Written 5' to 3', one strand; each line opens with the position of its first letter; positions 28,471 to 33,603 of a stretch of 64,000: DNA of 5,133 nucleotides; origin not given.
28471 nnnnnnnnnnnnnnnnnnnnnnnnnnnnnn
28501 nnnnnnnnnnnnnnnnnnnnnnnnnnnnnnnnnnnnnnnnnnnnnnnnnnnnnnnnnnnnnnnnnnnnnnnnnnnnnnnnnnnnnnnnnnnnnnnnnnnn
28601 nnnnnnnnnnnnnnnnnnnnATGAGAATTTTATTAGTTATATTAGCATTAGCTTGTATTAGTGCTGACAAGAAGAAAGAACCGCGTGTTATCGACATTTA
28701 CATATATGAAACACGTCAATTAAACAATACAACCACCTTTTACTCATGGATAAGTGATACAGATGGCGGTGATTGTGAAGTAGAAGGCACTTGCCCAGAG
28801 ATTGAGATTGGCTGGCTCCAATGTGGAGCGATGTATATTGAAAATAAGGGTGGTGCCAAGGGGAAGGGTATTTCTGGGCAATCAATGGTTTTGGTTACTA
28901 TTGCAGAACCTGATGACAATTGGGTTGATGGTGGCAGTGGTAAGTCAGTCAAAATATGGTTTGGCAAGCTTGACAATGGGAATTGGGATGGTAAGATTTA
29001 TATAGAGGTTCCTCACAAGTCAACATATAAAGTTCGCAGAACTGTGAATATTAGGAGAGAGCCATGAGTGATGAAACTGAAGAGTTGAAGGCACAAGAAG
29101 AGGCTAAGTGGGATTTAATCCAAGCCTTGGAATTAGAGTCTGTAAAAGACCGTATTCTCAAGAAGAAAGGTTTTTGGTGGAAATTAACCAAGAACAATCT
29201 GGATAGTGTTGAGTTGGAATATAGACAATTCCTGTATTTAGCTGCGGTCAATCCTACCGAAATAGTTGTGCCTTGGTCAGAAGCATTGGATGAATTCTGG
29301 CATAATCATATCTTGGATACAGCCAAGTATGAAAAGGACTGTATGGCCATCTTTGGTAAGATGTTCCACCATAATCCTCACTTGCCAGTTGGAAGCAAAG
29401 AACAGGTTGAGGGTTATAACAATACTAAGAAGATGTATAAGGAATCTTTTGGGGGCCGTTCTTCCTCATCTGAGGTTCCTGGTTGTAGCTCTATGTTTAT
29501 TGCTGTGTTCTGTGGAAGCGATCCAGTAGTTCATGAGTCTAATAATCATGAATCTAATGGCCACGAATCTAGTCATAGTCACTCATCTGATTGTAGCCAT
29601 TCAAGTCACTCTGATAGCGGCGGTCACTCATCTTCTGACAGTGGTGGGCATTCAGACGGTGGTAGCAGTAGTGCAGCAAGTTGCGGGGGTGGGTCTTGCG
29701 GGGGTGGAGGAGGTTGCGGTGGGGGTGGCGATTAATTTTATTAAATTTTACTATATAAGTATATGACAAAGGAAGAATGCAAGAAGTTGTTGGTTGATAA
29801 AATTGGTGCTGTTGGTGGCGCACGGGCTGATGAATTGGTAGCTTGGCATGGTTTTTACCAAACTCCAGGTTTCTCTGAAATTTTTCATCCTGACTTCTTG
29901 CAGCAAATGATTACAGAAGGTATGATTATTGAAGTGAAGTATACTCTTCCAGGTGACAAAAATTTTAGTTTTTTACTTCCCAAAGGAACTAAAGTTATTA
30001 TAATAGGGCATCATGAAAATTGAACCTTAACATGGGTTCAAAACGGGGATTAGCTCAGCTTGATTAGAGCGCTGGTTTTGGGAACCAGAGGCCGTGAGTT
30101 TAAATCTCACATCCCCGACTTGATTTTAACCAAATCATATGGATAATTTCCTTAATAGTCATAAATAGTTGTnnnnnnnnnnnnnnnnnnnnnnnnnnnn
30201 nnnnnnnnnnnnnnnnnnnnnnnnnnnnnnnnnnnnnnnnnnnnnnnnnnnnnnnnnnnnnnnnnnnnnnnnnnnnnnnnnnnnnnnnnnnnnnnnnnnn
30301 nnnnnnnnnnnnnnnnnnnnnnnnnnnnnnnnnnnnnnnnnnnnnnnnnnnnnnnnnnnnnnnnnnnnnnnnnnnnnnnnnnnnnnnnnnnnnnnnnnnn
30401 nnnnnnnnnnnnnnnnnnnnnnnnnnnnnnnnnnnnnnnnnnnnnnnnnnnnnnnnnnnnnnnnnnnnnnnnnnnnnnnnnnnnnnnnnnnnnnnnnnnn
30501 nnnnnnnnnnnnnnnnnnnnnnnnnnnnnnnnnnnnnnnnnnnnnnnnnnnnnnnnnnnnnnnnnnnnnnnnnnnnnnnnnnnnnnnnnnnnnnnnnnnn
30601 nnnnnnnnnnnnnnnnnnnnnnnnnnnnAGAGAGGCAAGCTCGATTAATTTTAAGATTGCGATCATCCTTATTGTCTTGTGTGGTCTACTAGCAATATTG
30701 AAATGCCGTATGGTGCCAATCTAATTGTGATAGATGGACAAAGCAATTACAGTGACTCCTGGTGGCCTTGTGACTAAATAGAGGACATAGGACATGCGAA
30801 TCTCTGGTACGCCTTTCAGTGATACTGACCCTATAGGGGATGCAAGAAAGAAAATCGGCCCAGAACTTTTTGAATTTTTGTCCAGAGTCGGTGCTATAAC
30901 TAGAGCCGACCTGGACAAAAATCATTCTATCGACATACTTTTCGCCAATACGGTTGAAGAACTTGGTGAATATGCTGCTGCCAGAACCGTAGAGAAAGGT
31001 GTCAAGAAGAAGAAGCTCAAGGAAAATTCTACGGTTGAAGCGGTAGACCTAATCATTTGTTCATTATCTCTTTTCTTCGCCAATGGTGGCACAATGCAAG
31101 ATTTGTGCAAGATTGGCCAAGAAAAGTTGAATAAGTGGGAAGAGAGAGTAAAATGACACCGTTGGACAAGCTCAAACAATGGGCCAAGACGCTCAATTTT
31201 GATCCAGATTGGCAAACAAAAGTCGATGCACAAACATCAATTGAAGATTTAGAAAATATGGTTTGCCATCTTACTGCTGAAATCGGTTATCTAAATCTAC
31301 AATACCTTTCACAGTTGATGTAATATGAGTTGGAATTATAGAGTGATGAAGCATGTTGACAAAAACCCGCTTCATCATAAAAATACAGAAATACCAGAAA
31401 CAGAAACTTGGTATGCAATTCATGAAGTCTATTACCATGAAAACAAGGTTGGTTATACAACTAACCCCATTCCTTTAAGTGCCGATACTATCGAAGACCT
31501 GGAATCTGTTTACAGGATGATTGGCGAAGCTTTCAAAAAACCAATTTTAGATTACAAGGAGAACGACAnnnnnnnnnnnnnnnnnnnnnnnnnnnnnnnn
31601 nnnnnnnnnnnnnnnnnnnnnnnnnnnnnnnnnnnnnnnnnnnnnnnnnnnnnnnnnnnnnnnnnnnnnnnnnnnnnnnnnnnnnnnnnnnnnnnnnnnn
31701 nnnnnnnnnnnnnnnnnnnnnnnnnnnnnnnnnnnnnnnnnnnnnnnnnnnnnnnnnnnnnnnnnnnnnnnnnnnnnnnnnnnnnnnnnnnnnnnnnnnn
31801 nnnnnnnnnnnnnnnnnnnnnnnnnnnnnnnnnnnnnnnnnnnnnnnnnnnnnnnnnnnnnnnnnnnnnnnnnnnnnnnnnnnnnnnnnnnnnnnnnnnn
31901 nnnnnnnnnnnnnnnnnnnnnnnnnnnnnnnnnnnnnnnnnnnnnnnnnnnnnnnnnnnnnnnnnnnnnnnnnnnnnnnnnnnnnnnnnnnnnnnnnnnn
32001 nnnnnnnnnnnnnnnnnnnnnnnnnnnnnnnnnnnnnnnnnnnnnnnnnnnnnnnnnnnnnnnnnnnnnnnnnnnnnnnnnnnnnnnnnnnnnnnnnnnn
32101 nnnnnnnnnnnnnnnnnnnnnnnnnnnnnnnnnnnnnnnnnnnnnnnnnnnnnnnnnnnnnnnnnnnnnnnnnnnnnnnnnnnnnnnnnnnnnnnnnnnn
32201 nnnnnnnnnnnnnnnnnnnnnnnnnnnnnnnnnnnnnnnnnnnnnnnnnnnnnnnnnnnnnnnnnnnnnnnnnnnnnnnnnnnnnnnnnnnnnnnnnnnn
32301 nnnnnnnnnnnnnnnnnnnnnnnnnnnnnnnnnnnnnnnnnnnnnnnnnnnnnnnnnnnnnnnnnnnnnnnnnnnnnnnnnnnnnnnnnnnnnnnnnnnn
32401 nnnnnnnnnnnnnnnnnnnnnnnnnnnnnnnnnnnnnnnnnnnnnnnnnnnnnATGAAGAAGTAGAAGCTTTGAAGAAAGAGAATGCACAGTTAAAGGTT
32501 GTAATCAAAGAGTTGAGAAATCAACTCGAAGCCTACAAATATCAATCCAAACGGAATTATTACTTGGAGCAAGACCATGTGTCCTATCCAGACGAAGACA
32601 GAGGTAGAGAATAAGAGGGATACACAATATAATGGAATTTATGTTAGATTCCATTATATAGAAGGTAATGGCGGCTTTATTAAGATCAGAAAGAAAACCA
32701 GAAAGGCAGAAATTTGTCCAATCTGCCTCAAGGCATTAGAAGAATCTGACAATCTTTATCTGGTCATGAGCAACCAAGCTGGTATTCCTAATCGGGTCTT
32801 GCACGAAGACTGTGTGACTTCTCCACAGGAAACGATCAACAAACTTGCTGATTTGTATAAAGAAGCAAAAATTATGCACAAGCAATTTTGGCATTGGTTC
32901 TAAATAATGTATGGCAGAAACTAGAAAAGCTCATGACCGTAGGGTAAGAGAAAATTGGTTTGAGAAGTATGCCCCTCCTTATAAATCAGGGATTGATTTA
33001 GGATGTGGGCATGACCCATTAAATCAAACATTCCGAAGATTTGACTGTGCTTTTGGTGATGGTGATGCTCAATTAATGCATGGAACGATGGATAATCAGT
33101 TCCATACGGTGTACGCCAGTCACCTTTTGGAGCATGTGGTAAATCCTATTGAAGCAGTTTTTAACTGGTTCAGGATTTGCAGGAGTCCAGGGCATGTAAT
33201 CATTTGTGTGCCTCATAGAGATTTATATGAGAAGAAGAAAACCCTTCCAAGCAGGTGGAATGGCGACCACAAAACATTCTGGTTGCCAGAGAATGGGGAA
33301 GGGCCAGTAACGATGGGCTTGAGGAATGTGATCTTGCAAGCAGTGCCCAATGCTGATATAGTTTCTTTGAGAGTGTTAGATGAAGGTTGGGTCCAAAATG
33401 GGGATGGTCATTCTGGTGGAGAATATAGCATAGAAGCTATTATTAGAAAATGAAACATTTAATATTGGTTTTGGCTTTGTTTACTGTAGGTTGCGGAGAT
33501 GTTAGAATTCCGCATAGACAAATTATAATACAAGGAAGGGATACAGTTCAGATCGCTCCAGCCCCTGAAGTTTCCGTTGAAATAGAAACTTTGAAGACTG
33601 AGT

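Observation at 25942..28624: Three-gene module: PP2C-like phosphatase, small protein, kinase-like protein with ~300-aa C-terminal domain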

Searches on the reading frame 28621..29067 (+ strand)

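Call 3: search_protein_families(library=pfam, proteins=[window:28621-29067:+], max_evalue=1)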
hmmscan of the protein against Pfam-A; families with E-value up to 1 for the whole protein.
window:28621-29067:+ (148 aa): 0 families

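Call 4: search_protein_families(library=padloc, proteins=[window:28621-29067:+], max_evalue=1)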
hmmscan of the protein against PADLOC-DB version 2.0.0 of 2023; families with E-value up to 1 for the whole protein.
window:28621-29067:+ (148 aa): 0 families

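Call 5: search_protein_families(library=phrogs, proteins=[window:28621-29067:+], max_evalue=0.01)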
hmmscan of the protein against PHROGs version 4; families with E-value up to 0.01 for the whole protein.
window:28621-29067:+ (148 aa): 0 families

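Call 6: search_protein_families(library=ncbifam, proteins=[window:28621-29067:+], max_evalue=0.1)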
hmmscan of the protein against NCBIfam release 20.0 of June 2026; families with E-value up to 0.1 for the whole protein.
window:28621-29067:+ (148 aa): 1 family
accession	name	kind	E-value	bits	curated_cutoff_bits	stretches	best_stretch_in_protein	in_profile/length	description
NF053604.1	PyCsp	equivalog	0.037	14.3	120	1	95-129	31-65/67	RNA chaperone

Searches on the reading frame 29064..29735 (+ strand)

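Call 3: search_protein_families(library=pfam, proteins=[window:29064-29735:+], max_evalue=1)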
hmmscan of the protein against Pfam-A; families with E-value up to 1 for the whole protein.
window:29064-29735:+ (223 aa): 2 families
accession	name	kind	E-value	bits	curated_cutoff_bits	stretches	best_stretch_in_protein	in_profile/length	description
PF07173.17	GRDP-like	-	0.097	13.8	22.7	1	33-92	75-143/143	Glycine-rich domain-containing protein-like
PF24901.1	HTH_MCM7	-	0.29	11.5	26.5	1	10-54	20-59/76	DNA replication licensing factor MCM7, winged helix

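Call 4: search_protein_families(library=padloc, proteins=[window:29064-29735:+], max_evalue=1)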
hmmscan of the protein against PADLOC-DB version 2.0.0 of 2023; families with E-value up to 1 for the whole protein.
window:29064-29735:+ (223 aa): 0 families

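Call 5: search_protein_families(library=phrogs, proteins=[window:29064-29735:+], max_evalue=0.01)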
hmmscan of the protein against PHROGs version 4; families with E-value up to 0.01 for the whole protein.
window:29064-29735:+ (223 aa): 0 families

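Call 6: search_protein_families(library=ncbifam, proteins=[window:29064-29735:+], max_evalue=0.1)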
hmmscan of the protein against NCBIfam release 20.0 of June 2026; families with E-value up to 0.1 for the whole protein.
window:29064-29735:+ (223 aa): 1 family
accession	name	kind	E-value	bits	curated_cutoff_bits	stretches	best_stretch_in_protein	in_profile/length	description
TIGR03978.1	rSAM_paired_1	equivalog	0.012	14.4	370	1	128-171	391-434/466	His-Xaa-Ser system radical SAM maturase HxsB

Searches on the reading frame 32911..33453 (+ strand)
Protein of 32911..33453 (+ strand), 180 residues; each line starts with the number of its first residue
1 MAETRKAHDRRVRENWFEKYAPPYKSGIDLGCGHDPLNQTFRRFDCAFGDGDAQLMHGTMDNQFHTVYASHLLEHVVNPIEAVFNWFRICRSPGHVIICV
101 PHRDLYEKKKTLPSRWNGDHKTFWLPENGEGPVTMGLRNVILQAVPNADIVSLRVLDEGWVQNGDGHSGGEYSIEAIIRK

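Call 45: search_protein_families(library=pfam, proteins=[window:32911-33453:+], max_evalue=0.01)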
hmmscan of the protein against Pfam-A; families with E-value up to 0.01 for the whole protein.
window:32911-33453:+ (180 aa): 2 families
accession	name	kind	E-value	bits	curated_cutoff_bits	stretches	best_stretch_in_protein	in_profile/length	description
PF13489.12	Methyltransf_23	-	2e-07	31.4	27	1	20-113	19-131/164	Methyltransferase domain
PF08241.18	Methyltransf_11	-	0.0011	20.1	21.2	1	47-98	45-95/95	Methyltransferase domain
